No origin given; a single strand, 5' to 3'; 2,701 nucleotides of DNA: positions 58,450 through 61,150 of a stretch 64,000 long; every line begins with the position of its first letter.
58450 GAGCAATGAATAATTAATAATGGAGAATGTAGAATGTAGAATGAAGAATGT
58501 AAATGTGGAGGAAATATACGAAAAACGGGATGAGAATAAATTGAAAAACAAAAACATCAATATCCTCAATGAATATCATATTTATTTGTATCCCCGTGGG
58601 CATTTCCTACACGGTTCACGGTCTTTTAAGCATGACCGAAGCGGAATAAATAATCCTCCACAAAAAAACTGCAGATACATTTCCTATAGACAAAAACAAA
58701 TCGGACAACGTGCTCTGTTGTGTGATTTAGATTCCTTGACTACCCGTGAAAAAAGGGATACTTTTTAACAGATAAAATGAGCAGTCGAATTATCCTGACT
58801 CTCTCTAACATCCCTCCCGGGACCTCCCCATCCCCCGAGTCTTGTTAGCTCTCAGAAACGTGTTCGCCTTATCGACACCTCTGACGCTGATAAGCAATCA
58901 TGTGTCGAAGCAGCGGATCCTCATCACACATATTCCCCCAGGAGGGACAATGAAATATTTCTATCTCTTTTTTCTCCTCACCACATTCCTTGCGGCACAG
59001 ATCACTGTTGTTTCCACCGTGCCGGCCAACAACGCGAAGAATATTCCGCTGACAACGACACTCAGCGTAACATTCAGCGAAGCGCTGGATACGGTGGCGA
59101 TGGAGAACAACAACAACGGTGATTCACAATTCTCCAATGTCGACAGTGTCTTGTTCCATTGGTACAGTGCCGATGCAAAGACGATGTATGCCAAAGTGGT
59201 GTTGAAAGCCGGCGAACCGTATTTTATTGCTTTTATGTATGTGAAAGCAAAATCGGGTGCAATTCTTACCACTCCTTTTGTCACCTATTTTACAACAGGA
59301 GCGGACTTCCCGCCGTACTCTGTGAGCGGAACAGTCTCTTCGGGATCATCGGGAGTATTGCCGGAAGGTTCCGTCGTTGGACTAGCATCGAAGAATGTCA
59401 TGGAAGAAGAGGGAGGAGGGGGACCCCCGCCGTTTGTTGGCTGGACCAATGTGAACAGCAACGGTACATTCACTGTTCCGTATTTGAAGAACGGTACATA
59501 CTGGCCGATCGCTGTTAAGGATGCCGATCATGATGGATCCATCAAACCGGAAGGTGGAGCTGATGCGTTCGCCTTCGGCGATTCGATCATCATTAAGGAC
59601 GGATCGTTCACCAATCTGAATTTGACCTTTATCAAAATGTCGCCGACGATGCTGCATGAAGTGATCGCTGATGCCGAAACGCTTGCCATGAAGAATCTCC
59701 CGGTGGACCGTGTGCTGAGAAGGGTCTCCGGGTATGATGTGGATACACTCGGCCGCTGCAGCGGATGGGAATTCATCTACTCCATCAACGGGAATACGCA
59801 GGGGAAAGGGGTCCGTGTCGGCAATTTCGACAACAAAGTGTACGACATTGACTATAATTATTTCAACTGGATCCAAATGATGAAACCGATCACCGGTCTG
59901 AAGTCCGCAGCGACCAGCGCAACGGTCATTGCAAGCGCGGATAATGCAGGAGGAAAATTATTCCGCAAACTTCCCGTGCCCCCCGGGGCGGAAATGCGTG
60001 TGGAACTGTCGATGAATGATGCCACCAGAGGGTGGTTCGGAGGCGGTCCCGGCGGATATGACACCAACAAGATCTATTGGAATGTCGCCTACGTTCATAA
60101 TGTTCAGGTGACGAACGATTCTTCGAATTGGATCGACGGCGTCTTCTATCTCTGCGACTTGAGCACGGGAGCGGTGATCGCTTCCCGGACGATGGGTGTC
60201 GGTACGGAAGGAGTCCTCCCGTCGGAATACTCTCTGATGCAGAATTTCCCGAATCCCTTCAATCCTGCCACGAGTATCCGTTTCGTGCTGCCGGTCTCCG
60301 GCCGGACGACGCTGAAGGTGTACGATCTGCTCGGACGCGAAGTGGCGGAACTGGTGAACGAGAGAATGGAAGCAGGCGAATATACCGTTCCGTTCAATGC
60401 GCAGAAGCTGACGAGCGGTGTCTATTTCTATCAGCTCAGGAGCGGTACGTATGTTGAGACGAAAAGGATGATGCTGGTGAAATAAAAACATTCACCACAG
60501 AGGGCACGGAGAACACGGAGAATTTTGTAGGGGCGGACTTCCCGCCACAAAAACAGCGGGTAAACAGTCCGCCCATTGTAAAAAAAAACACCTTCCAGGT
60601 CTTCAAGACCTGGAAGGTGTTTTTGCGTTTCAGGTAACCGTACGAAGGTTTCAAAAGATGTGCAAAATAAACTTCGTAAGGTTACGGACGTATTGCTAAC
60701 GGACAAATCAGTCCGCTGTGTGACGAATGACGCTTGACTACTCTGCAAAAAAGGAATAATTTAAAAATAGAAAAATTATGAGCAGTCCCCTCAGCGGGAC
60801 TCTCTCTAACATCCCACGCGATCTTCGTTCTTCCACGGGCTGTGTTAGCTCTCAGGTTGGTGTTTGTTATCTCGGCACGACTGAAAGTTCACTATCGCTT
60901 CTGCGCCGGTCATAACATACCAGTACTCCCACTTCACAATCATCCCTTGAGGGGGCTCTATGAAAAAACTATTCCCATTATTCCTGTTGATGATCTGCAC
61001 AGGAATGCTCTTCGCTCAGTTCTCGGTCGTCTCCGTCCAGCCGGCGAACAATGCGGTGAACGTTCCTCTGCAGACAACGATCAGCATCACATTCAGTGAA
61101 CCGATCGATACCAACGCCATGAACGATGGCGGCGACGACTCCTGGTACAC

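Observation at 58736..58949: Perfectly conserved three-block leader shared by two T9SS paralog genes (candidate 5' UTR regulatory RNA or operator)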

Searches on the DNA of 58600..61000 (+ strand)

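Call 12: search_rna_families(source=window, start=58600, end=61000, threshold=evalue, max_evalue=10, show_alignments=2)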
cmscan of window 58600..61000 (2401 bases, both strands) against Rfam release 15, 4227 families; matches with E-value up to 10: 8.
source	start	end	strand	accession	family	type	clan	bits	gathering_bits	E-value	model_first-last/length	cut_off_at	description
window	60581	60771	-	RF00515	PyrR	Cis-reg;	-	25.3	54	1.1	1-115/115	no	PyrR binding site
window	60538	60624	+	RF02083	OrzO-P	Gene; antitoxin;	-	20.7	60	3.2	1-76/76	no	OrzO-P RNA antitoxin family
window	60581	60678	-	RF01859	Phe_leader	Cis-reg; leader;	-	19.8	55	4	1-125/125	no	Phenylalanine leader peptide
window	60591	60617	-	RF01790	htlv_FSE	Cis-reg; frameshift_element;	-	18.9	45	2.3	1-43/43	no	ribosomal frameshift site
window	60591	60617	+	RF01790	htlv_FSE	Cis-reg; frameshift_element;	-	17.6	45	5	1-43/43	no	ribosomal frameshift site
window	59416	59448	-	RF02975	DUF3800-XI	Gene; sRNA;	-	16.2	37.8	1.6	1-48/48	no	DUF3800-XI RNA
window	60165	60208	+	RF01763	Guanidine-III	Cis-reg; riboswitch;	-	13.9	36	9.4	1-67/67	no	Guanidine-III riboswitch aptamer (yKKC-III)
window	60983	61000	+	RF01127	sR42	Gene; snRNA; snoRNA; CD-box;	-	12.5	38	8.4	1-18/63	3'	Small nucleolar RNA sR42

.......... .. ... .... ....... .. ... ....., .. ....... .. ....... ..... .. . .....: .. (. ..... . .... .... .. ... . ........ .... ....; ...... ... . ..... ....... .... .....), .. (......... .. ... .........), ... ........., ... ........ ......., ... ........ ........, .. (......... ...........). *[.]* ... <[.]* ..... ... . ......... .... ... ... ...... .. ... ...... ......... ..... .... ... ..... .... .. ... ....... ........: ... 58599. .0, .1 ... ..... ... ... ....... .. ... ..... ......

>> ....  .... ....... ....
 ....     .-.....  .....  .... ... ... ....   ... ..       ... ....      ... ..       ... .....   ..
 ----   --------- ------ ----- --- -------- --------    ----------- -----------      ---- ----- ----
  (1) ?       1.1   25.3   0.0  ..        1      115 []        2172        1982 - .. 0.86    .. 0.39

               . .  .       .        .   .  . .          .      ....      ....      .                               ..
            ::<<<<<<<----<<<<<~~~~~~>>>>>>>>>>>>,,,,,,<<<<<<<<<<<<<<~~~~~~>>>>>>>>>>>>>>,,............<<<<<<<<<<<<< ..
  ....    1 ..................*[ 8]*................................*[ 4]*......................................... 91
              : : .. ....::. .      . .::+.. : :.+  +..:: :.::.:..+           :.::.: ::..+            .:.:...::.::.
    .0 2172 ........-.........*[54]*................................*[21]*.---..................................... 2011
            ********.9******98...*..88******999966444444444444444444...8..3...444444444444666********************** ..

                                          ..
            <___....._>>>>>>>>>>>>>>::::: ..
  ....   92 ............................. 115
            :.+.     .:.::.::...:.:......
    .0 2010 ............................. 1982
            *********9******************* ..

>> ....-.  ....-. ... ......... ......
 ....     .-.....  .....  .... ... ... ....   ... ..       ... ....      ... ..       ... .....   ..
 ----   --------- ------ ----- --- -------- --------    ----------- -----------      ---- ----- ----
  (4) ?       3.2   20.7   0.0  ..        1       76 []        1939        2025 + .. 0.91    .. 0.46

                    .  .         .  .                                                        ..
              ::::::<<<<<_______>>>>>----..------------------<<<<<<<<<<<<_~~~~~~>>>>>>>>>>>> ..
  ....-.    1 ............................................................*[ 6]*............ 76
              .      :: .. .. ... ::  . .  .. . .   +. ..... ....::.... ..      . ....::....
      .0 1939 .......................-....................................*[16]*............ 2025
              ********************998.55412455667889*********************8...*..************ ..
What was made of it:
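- On Any Rfam 15 family: With E up to 10 on 58600-61000 there was no match on either leader; the weak hits lie on the terminator at 60538-60771 or inside the coding sequences (call 12).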

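Call 44: build_rna_model(alignment_id=A4, structure=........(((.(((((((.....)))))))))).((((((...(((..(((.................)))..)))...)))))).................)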
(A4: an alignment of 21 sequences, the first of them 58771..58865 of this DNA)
Model R1 built from alignment A4 (21 sequences, 103 columns); structure: as given.
model positions 96; base pairs 22; branch points 1; effective number of sequences 2.84; information 0.596 bits per position. Calibrated on 0.2 Mb of random sequence (short: E-values are rough).
structure used (alignment columns):
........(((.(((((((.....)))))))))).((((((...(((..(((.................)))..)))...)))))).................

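Call 45: search_with_rna_model(model_id=R1, sources=[window, L001, L002, L003, L004, L005, L006, L007, L008, L009, L010, L011, L012, L013, L016, L017, L019, L020, L021, L023, L024, L025, L026, L027, L028, L029, L030], max_evalue=10)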
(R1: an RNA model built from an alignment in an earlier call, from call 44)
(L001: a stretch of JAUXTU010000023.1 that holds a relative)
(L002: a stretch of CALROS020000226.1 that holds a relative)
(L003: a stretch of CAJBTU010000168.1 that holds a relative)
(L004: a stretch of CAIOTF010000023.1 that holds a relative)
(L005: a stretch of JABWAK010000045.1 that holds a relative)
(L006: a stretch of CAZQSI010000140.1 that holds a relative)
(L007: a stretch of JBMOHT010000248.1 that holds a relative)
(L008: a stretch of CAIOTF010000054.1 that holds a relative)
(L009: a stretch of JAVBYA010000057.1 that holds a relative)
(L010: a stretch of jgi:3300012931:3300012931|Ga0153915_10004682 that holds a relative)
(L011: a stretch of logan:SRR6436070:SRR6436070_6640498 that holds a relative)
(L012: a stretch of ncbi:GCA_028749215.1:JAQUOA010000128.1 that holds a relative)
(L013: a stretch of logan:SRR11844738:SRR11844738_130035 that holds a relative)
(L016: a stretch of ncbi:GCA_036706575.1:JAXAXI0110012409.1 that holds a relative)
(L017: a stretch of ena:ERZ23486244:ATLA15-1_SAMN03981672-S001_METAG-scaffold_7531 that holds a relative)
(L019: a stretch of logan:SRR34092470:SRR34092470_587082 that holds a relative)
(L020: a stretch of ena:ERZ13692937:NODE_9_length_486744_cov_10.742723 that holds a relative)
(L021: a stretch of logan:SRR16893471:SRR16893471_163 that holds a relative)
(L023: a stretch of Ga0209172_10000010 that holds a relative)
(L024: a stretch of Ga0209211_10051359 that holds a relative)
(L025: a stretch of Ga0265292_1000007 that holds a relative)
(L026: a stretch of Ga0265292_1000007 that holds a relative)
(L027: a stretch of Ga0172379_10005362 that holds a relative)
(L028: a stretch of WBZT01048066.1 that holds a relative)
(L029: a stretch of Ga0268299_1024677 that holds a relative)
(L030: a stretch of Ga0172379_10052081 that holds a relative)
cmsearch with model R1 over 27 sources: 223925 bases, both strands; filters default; matches with E-value up to 10: 32.
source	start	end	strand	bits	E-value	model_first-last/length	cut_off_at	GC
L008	2136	2231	-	92.2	5.8e-24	1-96/96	no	0.45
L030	1771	1857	-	87.1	1.7e-22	1-96/96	no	0.46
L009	3247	3343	-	86.7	2.3e-22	1-96/96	no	0.61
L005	2055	2151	-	86.2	3.2e-22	1-96/96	no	0.61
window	58771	58865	+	84.6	9.3e-22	1-96/96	no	0.51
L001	6568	6665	+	83.5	1.9e-21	1-96/96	no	0.43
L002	2406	2497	-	82.7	3.3e-21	1-96/96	no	0.51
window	60772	60865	+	79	3.6e-20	1-96/96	no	0.51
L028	1878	1969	-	76.4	2e-19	1-96/96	no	0.53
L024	3334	3421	-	76.3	2.2e-19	1-96/96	no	0.44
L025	10595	10686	+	75.8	3e-19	1-96/96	no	0.48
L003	1802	1898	-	75.5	3.7e-19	1-96/96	no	0.41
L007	3139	3230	-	74.9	5.5e-19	1-96/96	no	0.52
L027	4544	4624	-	74.9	5.6e-19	1-96/96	no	0.46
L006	1980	2074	-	72.1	3.5e-18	1-96/96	no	0.44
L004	4196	4294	-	70.3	1.2e-17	1-96/96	no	0.47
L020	2795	2882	+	69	2.7e-17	1-96/96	no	0.5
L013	2832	2918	+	68.7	3.3e-17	1-96/96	no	0.46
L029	557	643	+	66.3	1.6e-16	1-96/96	no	0.59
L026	1145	1234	+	64.9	4.1e-16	1-96/96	no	0.47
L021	2814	2906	+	62.8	1.6e-15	1-96/96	no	0.38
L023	3442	3534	-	62.8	1.6e-15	1-96/96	no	0.38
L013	2857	2901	-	17.7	0.015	35-79/96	no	0.42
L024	3351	3395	+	17.3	0.019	35-79/96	no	0.42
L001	6603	6648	-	13.9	0.18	35-79/96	no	0.39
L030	1788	1832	+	12.9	0.35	35-79/96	no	0.51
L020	2821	2865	-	12.5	0.45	35-79/96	no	0.49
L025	10630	10669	-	12.1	0.6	35-79/96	no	0.52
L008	2153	2197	+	11.9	0.69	35-79/96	no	0.51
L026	1171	1217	-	10.4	1.9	35-79/96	no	0.45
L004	4213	4259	+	9.7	3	35-79/96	no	0.47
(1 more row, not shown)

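Call 46: search_with_rna_model(model_id=R1, source=window, max_evalue=10, show_alignments=3)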
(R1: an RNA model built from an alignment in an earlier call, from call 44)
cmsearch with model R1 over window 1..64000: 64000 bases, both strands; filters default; matches with E-value up to 10: 3.
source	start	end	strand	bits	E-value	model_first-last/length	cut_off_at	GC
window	58771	58865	+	84.6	2.6e-22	1-96/96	no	0.51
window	60772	60865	+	79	1e-20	1-96/96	no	0.51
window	45837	45928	+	25.8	2e-05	1-96/96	no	0.32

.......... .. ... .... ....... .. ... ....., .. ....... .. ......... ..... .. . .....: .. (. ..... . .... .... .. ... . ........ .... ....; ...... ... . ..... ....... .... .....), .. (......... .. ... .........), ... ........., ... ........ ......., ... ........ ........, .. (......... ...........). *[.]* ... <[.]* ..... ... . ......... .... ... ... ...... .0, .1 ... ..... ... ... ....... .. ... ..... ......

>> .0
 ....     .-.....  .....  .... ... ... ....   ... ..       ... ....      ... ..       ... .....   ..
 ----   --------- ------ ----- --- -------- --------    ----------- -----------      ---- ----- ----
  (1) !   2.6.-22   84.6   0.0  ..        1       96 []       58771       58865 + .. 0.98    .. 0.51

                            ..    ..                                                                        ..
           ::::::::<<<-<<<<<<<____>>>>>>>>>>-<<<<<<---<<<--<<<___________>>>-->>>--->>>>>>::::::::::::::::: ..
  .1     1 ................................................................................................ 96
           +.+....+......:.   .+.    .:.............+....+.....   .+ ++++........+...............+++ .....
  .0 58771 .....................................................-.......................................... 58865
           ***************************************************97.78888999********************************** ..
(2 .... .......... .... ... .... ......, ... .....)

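Call 49: search_with_rna_model(model_id=R1, sources=[window, L001, L002, L003, L004, L005, L006, L007, L008, L009, L013, L020, L021, L024, L025, L026, L027, L028, L029, L030], max_evalue=1e-10, make_alignment=true)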
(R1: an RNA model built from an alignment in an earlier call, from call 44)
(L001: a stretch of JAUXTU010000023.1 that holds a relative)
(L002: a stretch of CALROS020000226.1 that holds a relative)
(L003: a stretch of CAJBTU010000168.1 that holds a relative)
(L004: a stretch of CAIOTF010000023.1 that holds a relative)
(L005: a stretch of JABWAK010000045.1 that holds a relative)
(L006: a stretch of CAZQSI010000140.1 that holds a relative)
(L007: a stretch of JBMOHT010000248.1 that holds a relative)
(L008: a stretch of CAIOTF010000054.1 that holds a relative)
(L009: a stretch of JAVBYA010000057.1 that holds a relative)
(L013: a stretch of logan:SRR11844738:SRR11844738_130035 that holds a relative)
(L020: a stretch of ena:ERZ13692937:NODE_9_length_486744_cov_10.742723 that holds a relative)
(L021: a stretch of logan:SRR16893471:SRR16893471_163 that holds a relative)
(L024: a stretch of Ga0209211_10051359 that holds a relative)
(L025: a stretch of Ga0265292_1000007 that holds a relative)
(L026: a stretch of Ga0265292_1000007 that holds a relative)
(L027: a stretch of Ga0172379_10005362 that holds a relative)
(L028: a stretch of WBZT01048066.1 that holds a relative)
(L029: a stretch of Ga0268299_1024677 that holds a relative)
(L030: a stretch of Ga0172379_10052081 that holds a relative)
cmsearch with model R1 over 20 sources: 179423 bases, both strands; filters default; matches with E-value up to 1e-10: 21.
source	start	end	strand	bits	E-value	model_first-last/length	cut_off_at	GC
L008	2136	2231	-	92.2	4.7e-24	1-96/96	no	0.45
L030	1771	1857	-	87.1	1.3e-22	1-96/96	no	0.46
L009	3247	3343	-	86.7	1.8e-22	1-96/96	no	0.61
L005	2055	2151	-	86.2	2.6e-22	1-96/96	no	0.61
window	58771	58865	+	84.6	7.4e-22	1-96/96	no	0.51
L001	6568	6665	+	83.5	1.5e-21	1-96/96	no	0.43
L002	2406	2497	-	82.7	2.6e-21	1-96/96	no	0.51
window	60772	60865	+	79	2.9e-20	1-96/96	no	0.51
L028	1878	1969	-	76.4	1.6e-19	1-96/96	no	0.53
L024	3334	3421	-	76.3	1.7e-19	1-96/96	no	0.44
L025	10595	10686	+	75.8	2.4e-19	1-96/96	no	0.48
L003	1802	1898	-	75.5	3e-19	1-96/96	no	0.41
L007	3139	3230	-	74.9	4.4e-19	1-96/96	no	0.52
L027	4544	4624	-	74.9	4.5e-19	1-96/96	no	0.46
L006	1980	2074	-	72.1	2.8e-18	1-96/96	no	0.44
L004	4196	4294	-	70.3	9.4e-18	1-96/96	no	0.47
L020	2795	2882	+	69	2.2e-17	1-96/96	no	0.5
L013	2832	2918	+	68.7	2.6e-17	1-96/96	no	0.46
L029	557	643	+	66.3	1.3e-16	1-96/96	no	0.59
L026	1145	1234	+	64.9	3.3e-16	1-96/96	no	0.47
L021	2814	2906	+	62.8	1.3e-15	1-96/96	no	0.38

Alignment A5: 21 matches aligned to the model, 103 columns, each read 5' to 3' on its own strand. Consensus structure (alignment columns), stored with it:
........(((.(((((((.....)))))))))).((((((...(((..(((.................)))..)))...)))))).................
